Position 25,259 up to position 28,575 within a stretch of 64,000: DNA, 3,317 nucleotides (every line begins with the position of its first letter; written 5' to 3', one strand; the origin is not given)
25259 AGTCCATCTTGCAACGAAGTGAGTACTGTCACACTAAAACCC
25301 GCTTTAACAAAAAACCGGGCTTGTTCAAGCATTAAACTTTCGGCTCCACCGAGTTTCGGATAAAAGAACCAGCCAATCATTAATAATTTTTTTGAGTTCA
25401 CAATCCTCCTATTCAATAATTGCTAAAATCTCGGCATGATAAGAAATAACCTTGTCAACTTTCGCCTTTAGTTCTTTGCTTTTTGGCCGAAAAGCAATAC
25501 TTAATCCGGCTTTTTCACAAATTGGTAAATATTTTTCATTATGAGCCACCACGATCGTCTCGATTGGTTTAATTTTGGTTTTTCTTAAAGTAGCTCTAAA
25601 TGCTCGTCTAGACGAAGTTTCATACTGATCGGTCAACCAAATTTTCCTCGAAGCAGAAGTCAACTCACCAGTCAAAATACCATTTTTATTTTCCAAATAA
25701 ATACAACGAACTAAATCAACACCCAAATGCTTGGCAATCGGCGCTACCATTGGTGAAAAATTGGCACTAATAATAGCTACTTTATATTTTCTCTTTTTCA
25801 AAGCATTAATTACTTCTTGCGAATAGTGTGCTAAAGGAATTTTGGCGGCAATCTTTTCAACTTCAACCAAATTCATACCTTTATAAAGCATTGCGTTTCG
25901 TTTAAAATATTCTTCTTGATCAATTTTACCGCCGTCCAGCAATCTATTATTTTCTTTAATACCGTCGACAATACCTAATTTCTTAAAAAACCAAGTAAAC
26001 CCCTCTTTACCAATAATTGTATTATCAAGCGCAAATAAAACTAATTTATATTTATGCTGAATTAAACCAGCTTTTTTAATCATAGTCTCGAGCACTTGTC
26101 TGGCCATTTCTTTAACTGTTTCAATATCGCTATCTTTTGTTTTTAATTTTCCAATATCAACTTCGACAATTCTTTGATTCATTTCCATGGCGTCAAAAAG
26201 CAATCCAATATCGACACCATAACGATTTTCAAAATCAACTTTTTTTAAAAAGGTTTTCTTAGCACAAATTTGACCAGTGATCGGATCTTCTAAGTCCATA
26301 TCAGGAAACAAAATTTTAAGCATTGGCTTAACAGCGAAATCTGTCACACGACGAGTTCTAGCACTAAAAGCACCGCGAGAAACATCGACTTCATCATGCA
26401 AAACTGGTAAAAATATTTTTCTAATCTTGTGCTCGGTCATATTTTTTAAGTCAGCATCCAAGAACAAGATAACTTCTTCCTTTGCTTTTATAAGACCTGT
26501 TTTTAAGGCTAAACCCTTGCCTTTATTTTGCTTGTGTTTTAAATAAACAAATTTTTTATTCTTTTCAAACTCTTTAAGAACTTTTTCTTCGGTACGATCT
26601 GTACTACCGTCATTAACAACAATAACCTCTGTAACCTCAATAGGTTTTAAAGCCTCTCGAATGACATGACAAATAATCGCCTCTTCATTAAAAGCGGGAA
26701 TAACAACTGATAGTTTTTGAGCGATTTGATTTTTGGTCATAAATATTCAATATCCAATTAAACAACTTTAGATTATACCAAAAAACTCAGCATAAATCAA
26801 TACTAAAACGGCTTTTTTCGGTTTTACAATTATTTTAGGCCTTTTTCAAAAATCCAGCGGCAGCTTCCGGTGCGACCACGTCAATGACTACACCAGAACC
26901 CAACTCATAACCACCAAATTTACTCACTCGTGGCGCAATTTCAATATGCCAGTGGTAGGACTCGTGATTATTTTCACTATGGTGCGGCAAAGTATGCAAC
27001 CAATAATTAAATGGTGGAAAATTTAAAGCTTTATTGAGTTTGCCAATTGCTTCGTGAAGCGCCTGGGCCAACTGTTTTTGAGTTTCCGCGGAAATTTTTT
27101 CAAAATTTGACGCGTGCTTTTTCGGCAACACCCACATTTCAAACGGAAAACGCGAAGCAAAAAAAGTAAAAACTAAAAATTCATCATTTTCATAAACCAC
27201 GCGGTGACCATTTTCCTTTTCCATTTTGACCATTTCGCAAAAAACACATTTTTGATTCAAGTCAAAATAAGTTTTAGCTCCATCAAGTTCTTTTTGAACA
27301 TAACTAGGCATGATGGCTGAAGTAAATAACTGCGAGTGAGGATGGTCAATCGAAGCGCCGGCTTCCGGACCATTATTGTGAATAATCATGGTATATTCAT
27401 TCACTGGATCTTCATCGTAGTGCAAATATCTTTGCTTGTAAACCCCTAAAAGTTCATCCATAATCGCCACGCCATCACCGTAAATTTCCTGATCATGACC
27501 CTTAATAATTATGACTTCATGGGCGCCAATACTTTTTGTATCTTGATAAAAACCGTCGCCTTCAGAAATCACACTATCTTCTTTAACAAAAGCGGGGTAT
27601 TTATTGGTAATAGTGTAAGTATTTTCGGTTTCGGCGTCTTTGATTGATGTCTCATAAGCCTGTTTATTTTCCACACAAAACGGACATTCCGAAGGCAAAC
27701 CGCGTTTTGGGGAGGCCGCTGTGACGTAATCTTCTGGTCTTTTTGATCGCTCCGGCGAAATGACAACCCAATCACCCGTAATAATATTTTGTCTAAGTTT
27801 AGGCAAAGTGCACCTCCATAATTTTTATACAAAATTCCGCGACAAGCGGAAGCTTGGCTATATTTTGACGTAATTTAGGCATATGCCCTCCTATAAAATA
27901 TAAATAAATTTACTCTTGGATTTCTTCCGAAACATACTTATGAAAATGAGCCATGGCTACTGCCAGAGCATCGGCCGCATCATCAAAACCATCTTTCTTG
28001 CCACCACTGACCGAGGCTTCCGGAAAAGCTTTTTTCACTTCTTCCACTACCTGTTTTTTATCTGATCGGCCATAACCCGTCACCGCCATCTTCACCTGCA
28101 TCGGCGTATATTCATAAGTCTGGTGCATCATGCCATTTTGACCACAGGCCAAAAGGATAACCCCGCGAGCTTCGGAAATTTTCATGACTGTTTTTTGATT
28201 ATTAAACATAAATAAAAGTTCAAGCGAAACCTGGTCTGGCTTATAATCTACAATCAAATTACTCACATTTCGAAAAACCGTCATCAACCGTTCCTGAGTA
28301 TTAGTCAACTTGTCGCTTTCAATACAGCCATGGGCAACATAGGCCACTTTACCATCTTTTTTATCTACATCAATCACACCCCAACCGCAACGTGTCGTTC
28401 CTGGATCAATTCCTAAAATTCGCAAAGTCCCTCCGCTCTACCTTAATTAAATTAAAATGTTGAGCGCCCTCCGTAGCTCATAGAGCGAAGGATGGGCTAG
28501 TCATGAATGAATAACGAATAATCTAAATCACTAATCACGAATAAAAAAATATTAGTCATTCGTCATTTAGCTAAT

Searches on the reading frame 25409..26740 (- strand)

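Call 87: search_protein_families(library=pfam, proteins=[window:25409-26740:-], max_evalue=0.00001)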
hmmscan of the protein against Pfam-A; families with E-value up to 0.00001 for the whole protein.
window:25409-26740:- (443 aa): 5 families
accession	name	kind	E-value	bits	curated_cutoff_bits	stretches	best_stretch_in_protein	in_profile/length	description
PF00535.33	Glycos_transf_2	-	2.7e-24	86.4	23.3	1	11-135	1-125/168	Glycosyl transferase family 2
PF10111.15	Glyco_tranf_2_2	-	2.4e-09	37.5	27.3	1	11-98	1-92/276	Glycosyltransferase like family 2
PF12710.13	HAD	-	4.3e-09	37.5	27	1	234-360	1-143/189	haloacid dehalogenase-like hydrolase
PF00702.32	Hydrolase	-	2e-07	32.1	26.4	1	263-398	49-177/191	haloacid dehalogenase-like hydrolase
PF13641.12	Glyco_tranf_2_3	-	8.7e-07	29.6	27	1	10-97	3-96/230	Glycosyltransferase like family 2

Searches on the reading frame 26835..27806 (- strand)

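Call 84: search_protein_families(library=pfam, proteins=[window:26835-27806:-], max_evalue=0.001)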
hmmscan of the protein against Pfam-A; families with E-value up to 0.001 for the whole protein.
window:26835-27806:- (323 aa): 6 families
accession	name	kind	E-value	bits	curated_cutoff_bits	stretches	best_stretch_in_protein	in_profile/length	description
PF01087.27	GalP_UDP_transf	-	5.9e-12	46.8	22.1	1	3-167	13-184/184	Galactose-1-phosphate uridyl transferase, N-terminal domain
PF02744.22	GalP_UDP_tr_C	-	7.7e-12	45.7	29.2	1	177-290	5-119/165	Galactose-1-phosphate uridyl transferase, C-terminal domain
PF16268.10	DUF4921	-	3.5e-09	36.5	28.5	1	130-315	215-388/425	Domain of unknown function (DUF4921)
PF01230.28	HIT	-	6.6e-07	30.3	21.5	1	197-288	2-92/98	HIT domain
PF11969.13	DcpS_C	-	0.0001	23.2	24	1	186-274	1-90/114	Scavenger mRNA decapping enzyme C-term binding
PF16285.10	DUF4931_N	-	0.00079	20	24.1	0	113-160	71-118/124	Domain of unknown function (DUF4931) N-terminal domain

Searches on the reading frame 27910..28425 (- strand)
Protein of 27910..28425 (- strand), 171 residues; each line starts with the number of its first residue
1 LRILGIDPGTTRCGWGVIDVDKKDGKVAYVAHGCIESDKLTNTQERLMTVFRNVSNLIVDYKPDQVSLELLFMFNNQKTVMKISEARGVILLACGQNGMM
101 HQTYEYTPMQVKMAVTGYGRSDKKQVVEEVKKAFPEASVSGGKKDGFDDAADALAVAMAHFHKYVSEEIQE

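Call 84: search_protein_families(library=pfam, proteins=[window:27910-28425:-], max_evalue=0.001)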
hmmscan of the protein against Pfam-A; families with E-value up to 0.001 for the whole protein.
window:27910-28425:- (171 aa): 1 family
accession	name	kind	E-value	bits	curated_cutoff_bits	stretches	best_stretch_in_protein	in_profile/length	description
PF02075.23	RuvC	-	3e-36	125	22.2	1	3-160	1-148/148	Crossover junction endodeoxyribonuclease RuvC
